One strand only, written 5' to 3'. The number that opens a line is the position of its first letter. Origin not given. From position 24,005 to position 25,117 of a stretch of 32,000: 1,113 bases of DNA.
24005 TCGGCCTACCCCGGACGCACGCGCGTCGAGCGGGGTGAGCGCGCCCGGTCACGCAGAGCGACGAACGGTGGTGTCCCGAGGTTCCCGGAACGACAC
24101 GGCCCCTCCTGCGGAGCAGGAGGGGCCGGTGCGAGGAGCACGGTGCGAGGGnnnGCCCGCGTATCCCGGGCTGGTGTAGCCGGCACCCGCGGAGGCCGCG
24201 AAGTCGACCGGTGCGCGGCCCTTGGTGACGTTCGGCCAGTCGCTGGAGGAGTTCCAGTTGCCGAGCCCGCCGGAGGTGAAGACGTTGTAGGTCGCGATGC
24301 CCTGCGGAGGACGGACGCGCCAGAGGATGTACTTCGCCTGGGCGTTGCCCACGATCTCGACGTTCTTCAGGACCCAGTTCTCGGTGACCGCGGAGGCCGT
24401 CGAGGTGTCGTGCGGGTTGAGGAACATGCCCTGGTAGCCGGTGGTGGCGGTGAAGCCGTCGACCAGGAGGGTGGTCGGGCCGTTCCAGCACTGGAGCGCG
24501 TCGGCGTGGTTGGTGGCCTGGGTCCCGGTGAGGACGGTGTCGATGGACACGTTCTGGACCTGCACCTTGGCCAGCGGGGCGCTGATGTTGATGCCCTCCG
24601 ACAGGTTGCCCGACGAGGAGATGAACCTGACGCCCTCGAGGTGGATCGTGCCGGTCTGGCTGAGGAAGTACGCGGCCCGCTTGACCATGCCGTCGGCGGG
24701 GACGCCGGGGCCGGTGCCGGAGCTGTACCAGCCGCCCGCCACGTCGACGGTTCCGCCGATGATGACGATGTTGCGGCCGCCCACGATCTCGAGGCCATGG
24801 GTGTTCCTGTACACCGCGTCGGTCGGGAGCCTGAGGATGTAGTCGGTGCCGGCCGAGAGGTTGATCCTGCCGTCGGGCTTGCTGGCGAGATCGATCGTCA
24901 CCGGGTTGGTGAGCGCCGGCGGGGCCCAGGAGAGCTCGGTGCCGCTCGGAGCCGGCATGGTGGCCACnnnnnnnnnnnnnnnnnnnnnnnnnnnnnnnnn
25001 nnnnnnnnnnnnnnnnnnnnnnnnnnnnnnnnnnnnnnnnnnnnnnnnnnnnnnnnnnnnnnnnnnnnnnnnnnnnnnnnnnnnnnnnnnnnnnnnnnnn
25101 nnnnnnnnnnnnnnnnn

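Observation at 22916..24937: Unassigned roughly 260-aa extracytoplasmic domain present in two adjacent paralogs inside the glycan locus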

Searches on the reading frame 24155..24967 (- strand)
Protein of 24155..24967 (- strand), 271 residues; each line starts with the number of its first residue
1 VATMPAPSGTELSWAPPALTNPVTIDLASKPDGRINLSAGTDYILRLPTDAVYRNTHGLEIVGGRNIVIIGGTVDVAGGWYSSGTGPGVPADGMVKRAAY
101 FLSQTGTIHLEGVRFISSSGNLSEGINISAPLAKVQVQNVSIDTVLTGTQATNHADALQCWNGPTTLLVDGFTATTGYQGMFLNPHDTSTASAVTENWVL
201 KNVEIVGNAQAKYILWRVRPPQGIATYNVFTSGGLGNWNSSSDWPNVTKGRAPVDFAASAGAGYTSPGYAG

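Call 54: find_homologous_proteins(query=window:24155-24967:-)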
Query window:24155-24967:- (271 aa): 67 proteins with E <= 0.001 among 1432 candidates.
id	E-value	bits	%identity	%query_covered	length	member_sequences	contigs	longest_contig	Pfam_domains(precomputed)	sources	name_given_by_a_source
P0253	5.5e-118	412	70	97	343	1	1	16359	-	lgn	-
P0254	3.3e-117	409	72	95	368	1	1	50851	-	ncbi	ncbi:MAG: hypothetical protein AB7I38_14505 [Dehalococcoidia bacterium]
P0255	5.9e-115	402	70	97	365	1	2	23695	-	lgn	-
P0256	2.1e-111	390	67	100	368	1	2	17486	-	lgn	-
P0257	1.0e-108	381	66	96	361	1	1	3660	-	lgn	-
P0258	1.5e-108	381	65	98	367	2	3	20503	-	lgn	-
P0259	2.5e-108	380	67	96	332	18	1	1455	-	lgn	-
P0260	6.2e-108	379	63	99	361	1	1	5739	-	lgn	-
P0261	2.1e-107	377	65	97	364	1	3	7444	-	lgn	-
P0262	5.8e-107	375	65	96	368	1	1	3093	-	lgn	-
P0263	6.4e-106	372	65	96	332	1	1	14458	-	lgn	-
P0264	6.9e-106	372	63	99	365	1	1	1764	-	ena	-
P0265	8.2e-106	372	64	96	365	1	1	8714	-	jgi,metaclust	metaclust:\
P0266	1.3e-105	371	63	96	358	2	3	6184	-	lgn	-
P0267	2.1e-105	370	65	98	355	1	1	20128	-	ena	-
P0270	7.8e-105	368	65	96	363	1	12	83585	-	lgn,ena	-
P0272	8.9e-104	365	63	95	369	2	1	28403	-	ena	-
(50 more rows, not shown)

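Call 55: find_encoding_contigs(protein=P0254, flank=10000, max_places=1)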
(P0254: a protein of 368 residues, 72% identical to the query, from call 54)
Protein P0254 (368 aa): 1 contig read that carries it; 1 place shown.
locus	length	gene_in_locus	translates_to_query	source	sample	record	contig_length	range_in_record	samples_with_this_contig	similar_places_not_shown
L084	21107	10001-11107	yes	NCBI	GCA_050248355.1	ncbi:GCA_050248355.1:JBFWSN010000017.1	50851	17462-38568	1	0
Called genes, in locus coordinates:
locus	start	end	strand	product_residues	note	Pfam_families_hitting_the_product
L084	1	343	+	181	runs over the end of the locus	PF25681:Phage_TTP_17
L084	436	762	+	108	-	-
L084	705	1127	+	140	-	-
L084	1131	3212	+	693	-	-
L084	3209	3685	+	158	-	-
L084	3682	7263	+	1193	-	-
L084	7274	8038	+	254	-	-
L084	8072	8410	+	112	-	-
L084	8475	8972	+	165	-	-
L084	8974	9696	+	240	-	-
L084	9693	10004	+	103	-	-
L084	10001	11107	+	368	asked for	-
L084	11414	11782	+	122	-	-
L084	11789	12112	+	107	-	-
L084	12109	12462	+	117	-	PF02452:PemK_toxin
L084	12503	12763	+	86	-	PF11662:DUF3263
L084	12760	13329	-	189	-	-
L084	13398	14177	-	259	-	PF00589:Phage_integrase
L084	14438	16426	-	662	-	PF00990:GGDEF, PF00563:EAL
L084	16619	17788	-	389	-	PF14659:Phage_int_SAM_3 (faint), PF00589:Phage_integrase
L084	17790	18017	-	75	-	PF12728:HTH_17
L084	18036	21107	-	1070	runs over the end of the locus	PF08751:TrwC, PF13086:AAA_11 (faint), PF13245:AAA_19, PF13604:AAA_30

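Call 56: find_encoding_contigs(protein=P0270, flank=10000, max_places=1)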
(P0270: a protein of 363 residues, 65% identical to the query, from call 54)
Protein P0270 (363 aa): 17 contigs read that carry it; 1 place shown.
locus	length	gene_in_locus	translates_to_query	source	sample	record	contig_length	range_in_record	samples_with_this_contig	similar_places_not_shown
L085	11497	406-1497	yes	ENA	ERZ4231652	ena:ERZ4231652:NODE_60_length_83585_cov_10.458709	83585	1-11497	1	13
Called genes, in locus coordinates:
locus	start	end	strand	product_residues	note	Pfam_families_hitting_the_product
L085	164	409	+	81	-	-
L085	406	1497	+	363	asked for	-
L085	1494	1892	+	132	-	PF20137:BubE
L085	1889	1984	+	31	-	-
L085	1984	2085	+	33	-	-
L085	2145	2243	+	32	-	-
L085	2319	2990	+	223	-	-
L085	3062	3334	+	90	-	-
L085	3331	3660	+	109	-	-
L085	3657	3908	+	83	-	-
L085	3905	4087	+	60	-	-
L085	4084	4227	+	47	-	-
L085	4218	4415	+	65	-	-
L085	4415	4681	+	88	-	-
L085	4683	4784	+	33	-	-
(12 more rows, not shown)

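Call 58: search_dna_similar(query=window:24155-24967:-, collection=phages, mode=protein, max_evalue=0.001, max_rows=40)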
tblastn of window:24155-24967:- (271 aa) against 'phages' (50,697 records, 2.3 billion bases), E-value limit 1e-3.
Records with a match: 1; places in all: 1; records where one place covers at least 80% of the query: 1.
Best place of each record, by identity: <60% 1.
By first word of the organism name: Microcystis 1.
By host as written in the record: Microcystis aeruginosa 1.
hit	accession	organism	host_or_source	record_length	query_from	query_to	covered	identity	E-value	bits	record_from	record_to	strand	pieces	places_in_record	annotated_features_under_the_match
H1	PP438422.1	Microcystis phage Mae-JY30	Microcystis aeruginosa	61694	11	270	96%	29.2%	4e-4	47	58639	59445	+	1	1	hypothetical protein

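Call 59: find_related_loci(query=window:24155-24967:-, collection=viral_contigs, flank=10000)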
Query window:24155-24967:- (271 aa) in viral_contigs; peptide patterns used: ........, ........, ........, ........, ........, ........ (x = any residue, [..] = any of these).
13 stretches matched a pattern; 3 encode a relative of the query (tblastn E <= 1e-3); 3 distinct loci.
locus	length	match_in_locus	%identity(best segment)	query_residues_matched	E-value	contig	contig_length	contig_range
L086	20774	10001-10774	65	12-270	5e-111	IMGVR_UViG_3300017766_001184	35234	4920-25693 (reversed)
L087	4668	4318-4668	60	12-129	6e-44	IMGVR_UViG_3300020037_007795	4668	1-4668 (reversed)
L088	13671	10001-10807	37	7-269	3e-31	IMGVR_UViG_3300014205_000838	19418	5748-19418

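Call 61: search_protein_families(library=phrogs, proteins=[L084:1131-3209:+, L084:3209-3682:+, L084:3682-7260:+, L084:7274-8035:+, L084:8072-8407:+, L084:8475-8969:+, L084:8974-9693:+, L084:9693-10001:+, L084:11414-11779:+, L084:11789-12109:+], max_evalue=0.001)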
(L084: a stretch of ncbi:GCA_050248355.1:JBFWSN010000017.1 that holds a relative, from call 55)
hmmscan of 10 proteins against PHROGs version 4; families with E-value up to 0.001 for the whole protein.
L084:1131-3209:+ (693 aa): 8 families
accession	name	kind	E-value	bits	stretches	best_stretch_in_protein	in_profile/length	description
phrog_1204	-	tail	1.7e-11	43.8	1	242-636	1062-1371/1483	tail protein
phrog_13339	-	tail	2.6e-10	39.2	1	478-614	1192-1329/2156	tail length tape measure protein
phrog_1686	-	tail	7e-10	38.4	1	431-636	1000-1131/1224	tail length tape measure protein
phrog_5493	-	tail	1.1e-08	34.9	1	526-634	916-1022/1102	tail length tape measure protein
phrog_1272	-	tail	1.7e-08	33.7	1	557-624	1439-1507/1606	tail length tape measure protein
phrog_5448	-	tail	2.5e-07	28.9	1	552-635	1924-2008/3103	tail length tape measure protein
phrog_4372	-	tail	1.4e-06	27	1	285-632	1406-1550/1681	tail length tape measure protein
phrog_25849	-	unknown function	2.3e-06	27.5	1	556-635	390-470/544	-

L084:3209-3682:+ (158 aa): 0 families

L084:3682-7260:+ (1193 aa): 1 family
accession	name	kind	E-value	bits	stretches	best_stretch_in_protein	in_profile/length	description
phrog_31834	-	tail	5.2e-39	134.4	1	25-526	25-536/1704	tail protein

L084:7274-8035:+ (254 aa): 0 families

L084:8072-8407:+ (112 aa): 0 families

L084:8475-8969:+ (165 aa): 1 family
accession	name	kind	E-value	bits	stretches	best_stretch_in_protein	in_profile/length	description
phrog_4316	-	unknown function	5.3e-08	33.9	0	1-59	7-65/89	-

L084:8974-9693:+ (240 aa): 0 families

L084:9693-10001:+ (103 aa): 1 family
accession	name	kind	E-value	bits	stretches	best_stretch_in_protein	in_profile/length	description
phrog_21481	-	unknown function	8.8e-14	52.6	1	1-78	11-92/114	-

L084:11414-11779:+ (122 aa): 0 families

L084:11789-12109:+ (107 aa): 0 families

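Call 63: find_related_loci(query=A4, collection=viral_contigs, flank=8000)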
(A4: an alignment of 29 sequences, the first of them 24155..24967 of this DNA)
Query A4 (271 aa) in viral_contigs; peptide patterns used: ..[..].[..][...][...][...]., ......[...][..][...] (x = any residue, [..] = any of these).
56 stretches matched a pattern; 16 encode a relative of the query (tblastn E <= 1e-3); 16 distinct loci.
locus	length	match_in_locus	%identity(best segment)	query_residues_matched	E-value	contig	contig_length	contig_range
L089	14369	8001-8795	64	7-270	3e-111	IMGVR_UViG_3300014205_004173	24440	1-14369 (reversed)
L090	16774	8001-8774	65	12-270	2e-110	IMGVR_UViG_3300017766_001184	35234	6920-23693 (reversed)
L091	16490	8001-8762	62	12-266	4e-102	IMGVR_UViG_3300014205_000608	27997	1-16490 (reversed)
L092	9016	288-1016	45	11-269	9e-63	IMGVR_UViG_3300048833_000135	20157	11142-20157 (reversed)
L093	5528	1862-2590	44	11-269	1e-60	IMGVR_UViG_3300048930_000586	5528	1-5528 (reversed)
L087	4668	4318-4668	60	12-129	3e-43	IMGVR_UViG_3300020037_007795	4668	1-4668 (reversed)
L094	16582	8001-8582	37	5-220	9e-28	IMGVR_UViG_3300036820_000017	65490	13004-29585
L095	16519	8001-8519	36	11-186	4e-25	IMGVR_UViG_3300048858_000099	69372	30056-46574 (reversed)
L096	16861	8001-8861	31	8-269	8e-23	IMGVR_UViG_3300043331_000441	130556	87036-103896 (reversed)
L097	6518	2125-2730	30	4-217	3e-20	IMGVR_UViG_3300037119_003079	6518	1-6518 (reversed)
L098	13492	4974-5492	36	12-182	1e-18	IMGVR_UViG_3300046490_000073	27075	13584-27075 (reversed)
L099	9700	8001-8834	28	3-269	2e-19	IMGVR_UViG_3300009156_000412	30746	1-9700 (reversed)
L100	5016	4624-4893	41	12-113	8e-15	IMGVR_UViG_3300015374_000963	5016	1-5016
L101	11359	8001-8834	28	3-269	2e-19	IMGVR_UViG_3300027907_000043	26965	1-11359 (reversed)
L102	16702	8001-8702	24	12-243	2e-8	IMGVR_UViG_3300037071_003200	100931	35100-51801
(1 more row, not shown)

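Call 64: find_encoding_contigs(protein=P0253, flank=10000, max_places=1)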
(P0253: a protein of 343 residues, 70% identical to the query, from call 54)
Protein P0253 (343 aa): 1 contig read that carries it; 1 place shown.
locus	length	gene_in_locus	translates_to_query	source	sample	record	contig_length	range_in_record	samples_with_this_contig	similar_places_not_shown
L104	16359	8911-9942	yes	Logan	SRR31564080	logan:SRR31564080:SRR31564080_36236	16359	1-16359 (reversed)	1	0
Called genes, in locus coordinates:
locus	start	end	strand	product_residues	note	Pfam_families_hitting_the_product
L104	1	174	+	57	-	?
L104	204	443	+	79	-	-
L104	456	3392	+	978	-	-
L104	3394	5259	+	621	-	PF13385:Laminin_G_3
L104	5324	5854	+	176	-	-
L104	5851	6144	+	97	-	-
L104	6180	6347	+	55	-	-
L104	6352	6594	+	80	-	-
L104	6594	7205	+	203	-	-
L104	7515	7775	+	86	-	-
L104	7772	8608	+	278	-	PF13482:RNase_H_2 (faint)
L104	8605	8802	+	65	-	-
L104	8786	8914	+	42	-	-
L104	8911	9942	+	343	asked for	-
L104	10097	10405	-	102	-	-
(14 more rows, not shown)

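Call 65: find_encoding_contigs(protein=P0272, flank=10000, max_places=1)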
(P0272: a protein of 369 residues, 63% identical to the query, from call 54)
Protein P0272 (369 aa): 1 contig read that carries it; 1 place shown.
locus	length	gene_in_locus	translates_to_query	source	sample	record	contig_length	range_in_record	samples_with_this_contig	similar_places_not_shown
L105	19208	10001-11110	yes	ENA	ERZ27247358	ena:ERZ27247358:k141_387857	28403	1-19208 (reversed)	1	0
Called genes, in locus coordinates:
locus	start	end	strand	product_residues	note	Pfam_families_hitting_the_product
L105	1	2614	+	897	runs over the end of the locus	PF10145:PhageMin_Tail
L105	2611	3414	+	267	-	-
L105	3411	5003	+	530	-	-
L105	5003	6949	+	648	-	-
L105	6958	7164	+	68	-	-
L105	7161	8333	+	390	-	-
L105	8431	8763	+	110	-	-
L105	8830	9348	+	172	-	-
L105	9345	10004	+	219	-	-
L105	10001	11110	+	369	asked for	-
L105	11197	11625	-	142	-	PF22091:DUF6941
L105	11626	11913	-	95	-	-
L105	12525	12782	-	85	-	-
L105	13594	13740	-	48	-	-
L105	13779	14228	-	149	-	PF12728:HTH_17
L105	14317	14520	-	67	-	-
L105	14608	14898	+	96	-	PF11662:DUF3263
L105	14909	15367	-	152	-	-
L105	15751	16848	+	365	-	PF00589:Phage_integrase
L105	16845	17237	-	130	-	-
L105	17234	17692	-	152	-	PF06114:Peptidase_M78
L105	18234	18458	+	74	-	PF13443:HTH_26 (weak), PF13560:HTH_31, PF01381:HTH_3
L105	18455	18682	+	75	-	PF12728:HTH_17 (weak)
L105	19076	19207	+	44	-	?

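Call 79: predict_structure(alignment_id=A4)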
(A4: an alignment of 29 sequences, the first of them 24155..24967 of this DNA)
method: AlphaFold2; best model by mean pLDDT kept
length: 271 residues; sequences in the alignment: 29
mean_pLDDT: 90.5   pTM: 0.89
mean pLDDT of the five models: 90.5, 89.9, 89.8, 89.7, 88.8
residues with pLDDT >= 90: 206; 70-90: 41; 50-70: 17; < 50: 7
segments of 3 or more residues with pLDDT < 50: 1-6
pLDDT, mean of each block of 10 residues (from residue 1): 45 96 97 97 97 98 98 98 86 95 97 98 96 96 95 91 90 96 73 75 95 83 85 89 89 95 93 70
secondary structure, 60 per line:
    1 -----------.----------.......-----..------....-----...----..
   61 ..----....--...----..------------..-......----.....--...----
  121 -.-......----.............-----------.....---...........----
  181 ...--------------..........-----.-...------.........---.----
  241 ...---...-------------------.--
elements in order: E23-26 E43-46 E52-54 E59-62 E67-70 E73-75 E97-102 E107-111 E114-116 E124-129 E134-146 E158-162 E166-176 E181-183 E198-207 E215-217 E224-232 E247-249
